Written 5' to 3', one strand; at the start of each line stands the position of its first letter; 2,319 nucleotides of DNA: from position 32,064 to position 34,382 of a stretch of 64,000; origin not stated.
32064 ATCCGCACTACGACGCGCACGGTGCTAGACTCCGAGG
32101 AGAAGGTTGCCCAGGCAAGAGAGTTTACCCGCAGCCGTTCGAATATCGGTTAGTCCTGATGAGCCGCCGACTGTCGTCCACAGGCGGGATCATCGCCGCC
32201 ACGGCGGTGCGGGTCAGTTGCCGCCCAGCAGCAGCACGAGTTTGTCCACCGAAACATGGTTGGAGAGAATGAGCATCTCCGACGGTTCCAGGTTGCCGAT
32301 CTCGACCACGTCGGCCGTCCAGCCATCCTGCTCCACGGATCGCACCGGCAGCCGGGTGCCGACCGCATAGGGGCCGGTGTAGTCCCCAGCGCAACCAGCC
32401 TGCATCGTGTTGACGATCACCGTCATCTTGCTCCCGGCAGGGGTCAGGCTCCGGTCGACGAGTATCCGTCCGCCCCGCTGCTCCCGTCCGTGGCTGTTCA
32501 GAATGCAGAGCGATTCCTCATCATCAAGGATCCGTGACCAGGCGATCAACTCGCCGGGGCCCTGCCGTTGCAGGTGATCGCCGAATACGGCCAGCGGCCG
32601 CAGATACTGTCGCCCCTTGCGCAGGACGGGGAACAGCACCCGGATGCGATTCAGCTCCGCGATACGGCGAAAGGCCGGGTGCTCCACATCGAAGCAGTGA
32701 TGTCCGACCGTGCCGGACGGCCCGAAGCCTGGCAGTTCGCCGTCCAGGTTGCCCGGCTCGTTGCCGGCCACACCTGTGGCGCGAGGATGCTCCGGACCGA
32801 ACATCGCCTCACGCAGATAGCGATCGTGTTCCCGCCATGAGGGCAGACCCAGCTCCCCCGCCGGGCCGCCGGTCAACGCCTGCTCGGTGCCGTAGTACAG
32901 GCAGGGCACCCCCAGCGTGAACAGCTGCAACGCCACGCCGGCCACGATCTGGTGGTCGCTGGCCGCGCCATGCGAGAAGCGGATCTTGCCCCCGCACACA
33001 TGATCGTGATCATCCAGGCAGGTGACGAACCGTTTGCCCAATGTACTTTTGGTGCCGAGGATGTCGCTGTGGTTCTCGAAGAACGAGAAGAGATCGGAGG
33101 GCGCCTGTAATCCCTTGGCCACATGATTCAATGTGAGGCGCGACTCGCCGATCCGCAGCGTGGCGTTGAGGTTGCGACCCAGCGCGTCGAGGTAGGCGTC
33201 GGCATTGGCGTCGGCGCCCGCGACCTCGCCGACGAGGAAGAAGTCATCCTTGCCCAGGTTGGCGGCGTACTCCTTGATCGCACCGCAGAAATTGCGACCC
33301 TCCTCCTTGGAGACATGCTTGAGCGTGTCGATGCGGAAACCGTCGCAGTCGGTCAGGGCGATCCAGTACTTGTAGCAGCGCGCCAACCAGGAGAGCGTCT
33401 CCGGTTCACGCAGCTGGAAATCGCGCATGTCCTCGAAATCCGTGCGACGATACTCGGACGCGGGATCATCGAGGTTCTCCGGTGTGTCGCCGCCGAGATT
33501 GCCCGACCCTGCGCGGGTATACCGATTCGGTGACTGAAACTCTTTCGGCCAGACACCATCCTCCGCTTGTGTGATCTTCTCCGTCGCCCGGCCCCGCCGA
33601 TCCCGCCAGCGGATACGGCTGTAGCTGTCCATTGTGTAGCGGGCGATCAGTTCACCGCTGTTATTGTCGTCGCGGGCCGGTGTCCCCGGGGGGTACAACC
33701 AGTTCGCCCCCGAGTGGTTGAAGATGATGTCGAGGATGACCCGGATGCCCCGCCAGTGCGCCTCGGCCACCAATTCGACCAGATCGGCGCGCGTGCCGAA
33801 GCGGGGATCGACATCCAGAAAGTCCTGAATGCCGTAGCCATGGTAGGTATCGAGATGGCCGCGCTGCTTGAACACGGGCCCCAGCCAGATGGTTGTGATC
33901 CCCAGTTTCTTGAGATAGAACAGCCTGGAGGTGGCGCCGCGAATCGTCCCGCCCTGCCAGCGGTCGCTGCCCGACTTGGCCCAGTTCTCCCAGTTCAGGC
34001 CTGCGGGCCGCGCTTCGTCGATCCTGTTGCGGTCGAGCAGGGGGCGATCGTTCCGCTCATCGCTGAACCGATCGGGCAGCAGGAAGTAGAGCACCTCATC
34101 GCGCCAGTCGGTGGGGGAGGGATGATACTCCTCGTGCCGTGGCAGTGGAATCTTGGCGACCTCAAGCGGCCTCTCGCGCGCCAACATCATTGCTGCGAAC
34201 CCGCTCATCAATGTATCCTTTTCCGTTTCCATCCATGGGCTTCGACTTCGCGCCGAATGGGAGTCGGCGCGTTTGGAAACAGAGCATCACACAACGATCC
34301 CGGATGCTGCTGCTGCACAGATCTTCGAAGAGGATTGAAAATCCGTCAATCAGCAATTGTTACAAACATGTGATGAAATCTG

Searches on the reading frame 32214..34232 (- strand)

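Call 20: search_protein_families(library=pfam, proteins=[window:32214-34232:-], max_evalue=0.001)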
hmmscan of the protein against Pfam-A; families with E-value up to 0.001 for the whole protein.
window:32214-34232:- (672 aa): 1 family
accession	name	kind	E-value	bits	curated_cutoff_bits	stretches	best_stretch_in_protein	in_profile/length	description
PF00128.31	Alpha-amylase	-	6.3e-42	144.8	22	1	50-455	1-358/446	Alpha amylase, catalytic domain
